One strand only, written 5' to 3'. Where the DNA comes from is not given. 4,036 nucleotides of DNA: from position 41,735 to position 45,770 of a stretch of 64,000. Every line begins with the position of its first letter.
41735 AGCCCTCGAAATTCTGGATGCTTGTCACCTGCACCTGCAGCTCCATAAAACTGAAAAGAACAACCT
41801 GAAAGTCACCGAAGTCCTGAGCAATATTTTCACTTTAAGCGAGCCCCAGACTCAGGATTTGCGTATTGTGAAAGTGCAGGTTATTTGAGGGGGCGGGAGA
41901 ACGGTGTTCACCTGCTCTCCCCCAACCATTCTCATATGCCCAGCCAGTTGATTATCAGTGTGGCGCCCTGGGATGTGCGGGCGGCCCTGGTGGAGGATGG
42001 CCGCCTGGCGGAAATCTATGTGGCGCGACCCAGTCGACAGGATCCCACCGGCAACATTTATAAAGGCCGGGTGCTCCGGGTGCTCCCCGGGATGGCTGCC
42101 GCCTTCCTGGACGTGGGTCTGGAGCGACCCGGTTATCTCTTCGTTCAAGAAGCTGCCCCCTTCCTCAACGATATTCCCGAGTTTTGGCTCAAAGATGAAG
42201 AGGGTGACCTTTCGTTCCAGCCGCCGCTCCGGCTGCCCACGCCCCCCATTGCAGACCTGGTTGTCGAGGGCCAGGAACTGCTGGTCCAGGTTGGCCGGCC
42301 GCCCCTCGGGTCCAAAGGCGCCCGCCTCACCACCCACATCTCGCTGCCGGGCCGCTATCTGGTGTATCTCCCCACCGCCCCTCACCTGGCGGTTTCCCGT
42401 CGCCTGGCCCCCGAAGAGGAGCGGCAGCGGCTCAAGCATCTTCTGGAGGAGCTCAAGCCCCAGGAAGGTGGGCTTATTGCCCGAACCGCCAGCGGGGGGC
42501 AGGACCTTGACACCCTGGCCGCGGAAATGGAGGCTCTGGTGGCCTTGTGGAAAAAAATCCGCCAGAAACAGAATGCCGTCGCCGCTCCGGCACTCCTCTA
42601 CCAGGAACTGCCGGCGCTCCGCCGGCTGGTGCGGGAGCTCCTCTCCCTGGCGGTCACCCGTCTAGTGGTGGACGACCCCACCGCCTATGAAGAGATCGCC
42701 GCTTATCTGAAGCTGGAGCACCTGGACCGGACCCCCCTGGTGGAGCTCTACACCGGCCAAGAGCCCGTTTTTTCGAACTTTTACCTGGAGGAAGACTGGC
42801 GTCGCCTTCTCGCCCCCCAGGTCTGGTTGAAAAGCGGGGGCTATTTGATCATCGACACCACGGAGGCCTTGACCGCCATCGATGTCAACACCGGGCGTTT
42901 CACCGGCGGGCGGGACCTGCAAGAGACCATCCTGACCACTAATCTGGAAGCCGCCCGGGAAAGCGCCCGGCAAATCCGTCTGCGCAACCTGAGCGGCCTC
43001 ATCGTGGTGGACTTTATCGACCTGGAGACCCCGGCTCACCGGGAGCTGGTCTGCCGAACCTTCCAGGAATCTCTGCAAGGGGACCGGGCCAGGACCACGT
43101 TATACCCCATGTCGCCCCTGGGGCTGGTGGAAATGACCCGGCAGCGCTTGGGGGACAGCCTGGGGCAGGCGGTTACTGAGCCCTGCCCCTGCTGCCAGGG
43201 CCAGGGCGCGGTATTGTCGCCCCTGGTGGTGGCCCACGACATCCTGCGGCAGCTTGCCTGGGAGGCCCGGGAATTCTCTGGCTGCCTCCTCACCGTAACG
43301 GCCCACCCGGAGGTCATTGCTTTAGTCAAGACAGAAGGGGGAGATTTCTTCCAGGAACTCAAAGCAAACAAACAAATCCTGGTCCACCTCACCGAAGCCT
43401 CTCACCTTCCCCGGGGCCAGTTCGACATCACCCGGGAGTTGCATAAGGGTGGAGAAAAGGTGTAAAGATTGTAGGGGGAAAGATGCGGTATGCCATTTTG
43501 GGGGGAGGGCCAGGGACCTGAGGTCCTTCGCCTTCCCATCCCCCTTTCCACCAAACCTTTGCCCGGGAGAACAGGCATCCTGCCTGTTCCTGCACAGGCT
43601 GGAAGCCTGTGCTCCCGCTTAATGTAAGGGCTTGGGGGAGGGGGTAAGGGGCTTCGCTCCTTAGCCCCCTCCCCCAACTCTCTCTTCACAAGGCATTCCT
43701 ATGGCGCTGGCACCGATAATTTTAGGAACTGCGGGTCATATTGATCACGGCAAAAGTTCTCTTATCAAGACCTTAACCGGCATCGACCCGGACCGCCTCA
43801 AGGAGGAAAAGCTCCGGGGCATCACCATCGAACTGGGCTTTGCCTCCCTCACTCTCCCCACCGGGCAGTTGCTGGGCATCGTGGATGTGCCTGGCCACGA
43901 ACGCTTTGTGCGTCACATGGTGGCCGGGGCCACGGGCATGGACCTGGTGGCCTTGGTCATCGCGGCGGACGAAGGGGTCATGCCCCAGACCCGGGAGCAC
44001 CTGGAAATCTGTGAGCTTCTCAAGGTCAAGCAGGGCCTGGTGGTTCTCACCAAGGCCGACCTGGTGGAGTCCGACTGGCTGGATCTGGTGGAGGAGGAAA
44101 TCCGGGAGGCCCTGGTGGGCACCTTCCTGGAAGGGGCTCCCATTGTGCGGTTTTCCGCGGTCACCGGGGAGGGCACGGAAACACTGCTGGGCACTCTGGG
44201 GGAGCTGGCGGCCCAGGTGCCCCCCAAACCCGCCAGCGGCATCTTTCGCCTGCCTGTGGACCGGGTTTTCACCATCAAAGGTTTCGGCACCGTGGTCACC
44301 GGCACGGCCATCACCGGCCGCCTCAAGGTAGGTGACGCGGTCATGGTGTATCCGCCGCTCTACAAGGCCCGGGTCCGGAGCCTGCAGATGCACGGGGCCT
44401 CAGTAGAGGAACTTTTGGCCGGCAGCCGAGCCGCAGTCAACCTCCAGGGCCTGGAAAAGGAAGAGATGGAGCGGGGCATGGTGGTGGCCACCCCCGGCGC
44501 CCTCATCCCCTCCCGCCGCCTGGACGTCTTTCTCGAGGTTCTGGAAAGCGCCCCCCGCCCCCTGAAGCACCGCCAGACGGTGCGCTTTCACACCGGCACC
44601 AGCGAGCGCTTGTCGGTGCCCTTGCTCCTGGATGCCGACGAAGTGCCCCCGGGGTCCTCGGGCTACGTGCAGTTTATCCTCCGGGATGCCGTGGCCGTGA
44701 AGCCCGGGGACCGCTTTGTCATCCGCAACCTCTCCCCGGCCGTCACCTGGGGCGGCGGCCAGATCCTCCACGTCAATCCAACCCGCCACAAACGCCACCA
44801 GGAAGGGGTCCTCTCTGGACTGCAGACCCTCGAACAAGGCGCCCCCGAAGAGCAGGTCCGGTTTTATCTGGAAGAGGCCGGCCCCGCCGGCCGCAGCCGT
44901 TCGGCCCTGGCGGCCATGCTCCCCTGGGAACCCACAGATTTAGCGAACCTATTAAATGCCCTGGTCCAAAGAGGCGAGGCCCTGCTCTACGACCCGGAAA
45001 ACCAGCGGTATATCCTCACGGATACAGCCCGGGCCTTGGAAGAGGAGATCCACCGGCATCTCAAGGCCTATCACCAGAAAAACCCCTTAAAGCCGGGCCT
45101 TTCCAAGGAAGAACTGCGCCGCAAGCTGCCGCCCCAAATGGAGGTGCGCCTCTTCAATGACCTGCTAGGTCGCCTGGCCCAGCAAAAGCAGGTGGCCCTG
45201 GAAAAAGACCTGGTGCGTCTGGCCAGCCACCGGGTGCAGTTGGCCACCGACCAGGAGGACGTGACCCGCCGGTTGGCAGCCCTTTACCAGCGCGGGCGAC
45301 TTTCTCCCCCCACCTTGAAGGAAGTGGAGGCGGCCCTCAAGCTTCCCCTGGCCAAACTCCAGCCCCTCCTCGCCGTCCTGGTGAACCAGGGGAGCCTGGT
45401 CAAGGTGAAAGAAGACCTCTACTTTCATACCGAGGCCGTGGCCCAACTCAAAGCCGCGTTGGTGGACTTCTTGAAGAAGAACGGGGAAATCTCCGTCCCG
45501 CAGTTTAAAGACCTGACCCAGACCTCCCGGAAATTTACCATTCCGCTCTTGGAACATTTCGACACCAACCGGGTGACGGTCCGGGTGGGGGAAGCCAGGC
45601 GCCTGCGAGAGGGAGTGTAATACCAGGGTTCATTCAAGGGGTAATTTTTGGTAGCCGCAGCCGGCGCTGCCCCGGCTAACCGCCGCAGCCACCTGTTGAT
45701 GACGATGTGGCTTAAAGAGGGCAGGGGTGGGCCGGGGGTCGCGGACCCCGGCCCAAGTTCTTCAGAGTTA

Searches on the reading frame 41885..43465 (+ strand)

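Call 67: search_protein_families(library=pfam, proteins=[window:41885-43465:+], max_evalue=0.0001)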
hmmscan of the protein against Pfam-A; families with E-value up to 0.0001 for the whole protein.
window:41885-43465:+ (526 aa): 2 families
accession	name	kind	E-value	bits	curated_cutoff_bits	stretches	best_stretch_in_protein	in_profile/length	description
PF10150.14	RNase_E_G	-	1.2e-95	320.4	25.5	1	153-421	1-269/270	Ribonuclease E/G family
PF20833.2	RNase_E_G_Thio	-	3.9e-06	27.4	26.8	1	433-517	1-85/86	RNase E/G, Thioredoxin-like domain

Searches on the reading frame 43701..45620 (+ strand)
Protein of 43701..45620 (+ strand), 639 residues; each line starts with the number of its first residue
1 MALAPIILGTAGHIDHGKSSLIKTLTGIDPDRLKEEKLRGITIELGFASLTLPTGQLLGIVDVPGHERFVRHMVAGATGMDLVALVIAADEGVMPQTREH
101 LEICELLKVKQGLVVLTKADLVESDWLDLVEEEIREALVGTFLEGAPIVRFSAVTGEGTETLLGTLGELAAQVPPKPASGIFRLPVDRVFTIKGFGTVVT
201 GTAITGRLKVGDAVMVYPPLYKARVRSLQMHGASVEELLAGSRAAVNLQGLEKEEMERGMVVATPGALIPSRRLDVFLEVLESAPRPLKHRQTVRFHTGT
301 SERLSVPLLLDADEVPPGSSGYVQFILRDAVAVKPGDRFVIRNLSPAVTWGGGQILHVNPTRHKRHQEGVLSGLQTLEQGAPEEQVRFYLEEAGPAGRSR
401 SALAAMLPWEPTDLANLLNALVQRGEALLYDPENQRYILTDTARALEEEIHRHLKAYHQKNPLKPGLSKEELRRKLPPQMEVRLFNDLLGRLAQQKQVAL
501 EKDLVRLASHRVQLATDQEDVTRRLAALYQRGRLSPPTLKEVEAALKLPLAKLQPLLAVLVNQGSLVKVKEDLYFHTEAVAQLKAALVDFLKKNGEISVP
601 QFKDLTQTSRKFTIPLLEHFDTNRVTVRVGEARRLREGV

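Call 67: search_protein_families(library=pfam, proteins=[window:43701-45620:+], max_evalue=0.0001)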
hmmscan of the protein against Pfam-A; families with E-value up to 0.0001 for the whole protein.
window:43701-45620:+ (639 aa): 6 families
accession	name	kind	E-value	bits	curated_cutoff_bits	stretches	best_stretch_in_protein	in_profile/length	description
PF00009.33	GTP_EFTU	-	5.1e-33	114.7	26.5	1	7-168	5-184/188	Elongation factor Tu GTP binding domain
PF09107.17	SelB-wing_3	-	3.3e-20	71.8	23.2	1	589-635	1-47/47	Elongation factor SelB, winged helix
PF09106.17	SelB-wing_2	-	1.1e-18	67.4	22.3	1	452-507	2-57/57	Elongation factor SelB, winged helix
PF03144.31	GTP_EFTU_D2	-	7.1e-13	49.2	30.3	1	196-262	1-72/73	Elongation factor Tu domain 2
PF25461.1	Beta-barrel_SelB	-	1.6e-09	38.4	27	1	281-361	7-79/80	Selenocysteine-specific elongation factor, beta-barrel domain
PF01926.29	MMR_HSR1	-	7.8e-07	29.6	21.9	1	11-118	5-113/113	50S ribosome-binding GTPase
